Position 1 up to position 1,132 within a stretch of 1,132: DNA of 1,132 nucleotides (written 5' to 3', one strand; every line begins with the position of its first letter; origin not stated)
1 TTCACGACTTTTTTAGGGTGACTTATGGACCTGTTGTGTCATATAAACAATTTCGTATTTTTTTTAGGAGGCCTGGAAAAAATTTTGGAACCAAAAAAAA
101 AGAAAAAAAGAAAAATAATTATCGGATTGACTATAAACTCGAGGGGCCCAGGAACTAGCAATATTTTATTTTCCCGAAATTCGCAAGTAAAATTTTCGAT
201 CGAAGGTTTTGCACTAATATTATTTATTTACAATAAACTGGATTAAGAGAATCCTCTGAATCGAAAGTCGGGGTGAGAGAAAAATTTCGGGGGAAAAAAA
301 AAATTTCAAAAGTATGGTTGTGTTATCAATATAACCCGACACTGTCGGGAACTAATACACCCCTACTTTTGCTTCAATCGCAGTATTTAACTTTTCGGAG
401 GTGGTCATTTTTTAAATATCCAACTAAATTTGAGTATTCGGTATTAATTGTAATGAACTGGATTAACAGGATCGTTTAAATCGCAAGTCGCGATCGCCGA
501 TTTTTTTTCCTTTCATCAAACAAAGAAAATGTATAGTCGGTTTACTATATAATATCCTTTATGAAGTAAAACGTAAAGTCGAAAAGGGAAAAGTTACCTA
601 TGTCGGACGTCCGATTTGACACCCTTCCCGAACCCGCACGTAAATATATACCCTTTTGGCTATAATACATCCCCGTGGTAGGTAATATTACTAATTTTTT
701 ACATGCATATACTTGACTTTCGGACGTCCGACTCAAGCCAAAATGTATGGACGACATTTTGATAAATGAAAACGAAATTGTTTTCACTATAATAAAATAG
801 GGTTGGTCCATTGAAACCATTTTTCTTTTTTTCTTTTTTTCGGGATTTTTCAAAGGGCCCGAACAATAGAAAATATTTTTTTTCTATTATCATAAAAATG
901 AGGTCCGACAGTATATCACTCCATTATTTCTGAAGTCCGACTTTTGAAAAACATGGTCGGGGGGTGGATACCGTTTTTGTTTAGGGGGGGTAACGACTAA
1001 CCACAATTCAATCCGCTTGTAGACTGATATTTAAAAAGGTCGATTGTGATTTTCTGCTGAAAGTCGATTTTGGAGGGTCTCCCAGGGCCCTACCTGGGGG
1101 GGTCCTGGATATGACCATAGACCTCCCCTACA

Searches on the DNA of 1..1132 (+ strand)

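Call 6: search_rna_families(source=window, threshold=evalue, max_evalue=1)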
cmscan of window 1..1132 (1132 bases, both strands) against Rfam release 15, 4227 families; matches with E-value up to 1: 1.
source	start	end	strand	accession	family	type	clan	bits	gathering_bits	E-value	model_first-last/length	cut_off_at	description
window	812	889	-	RF03603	mir-4899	Gene; miRNA;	-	24.1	85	0.059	1-87/87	no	mir-4899 microRNA precursor family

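Call 9: search_dna_similar(query=window:1-1132:+, collection=phages, mode=distant, max_evalue=0.01)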
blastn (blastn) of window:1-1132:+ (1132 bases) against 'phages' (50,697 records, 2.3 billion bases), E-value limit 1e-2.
No match.

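Call 10: search_dna_similar(query=window:1-1132:+, collection=plasmids, mode=distant, max_evalue=0.01)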
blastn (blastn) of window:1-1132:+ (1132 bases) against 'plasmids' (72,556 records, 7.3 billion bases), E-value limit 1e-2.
No match.

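Call 30: search_rna_families(source=L002, threshold=evalue, max_evalue=1)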
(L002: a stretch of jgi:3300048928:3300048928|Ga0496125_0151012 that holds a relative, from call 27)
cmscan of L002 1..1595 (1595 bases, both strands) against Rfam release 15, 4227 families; matches with E-value up to 1: 2.
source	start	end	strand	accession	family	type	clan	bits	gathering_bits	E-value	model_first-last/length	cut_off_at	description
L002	25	102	+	RF03603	mir-4899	Gene; miRNA;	-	20.7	85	0.65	1-87/87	no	mir-4899 microRNA precursor family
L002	868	939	-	RF04127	MIR8007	Gene; miRNA;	-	20.3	195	0.45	1-226/226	no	MIR8007 microRNA precursor family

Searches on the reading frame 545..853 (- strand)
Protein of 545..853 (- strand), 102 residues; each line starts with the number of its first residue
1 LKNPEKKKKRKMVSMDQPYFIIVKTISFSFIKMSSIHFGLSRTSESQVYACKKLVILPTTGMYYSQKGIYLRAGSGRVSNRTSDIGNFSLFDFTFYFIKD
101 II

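Call 13: find_encoding_contigs(protein=window:545-853:-, flank=10000)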
Protein window:545-853:- (102 aa): no gene with exactly this product is on record in the collection.

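Call 21: find_encoding_contigs(protein=window:545-820:-, flank=10000)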
Protein window:545-820:- (91 aa): 1 contig read that carries it; 1 place shown.
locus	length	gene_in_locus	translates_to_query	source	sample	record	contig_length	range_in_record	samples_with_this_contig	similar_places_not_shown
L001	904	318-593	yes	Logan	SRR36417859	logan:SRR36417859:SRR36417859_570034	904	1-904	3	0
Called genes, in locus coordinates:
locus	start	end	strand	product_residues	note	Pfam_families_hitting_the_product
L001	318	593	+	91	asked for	-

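Call 25: list_cluster_members(proteins=[window:545-820:-])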
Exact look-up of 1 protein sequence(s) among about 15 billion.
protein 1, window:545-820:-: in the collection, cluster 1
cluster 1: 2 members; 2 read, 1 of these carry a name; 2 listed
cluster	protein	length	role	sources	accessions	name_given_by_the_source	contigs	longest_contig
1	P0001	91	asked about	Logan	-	-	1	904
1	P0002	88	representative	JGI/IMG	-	hypothetical protein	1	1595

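Call 27: find_encoding_contigs(protein=window:545-811:-, flank=10000)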
Protein window:545-811:- (88 aa): 1 contig read that carries it; 1 place shown.
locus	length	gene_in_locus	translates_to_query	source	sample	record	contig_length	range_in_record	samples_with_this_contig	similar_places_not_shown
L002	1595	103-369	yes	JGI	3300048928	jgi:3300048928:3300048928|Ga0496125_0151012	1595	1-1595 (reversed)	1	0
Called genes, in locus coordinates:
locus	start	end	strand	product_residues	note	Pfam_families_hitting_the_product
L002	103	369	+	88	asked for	-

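Call 36: find_homologous_proteins(query=window:545-853:-, max_evalue=0.01)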
Query window:545-853:- (102 aa): 1 proteins with E <= 0.01 among 6 candidates.
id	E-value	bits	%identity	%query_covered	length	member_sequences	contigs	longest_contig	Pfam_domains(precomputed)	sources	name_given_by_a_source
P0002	4.1e-50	186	100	86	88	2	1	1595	-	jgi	jgi:hypothetical protein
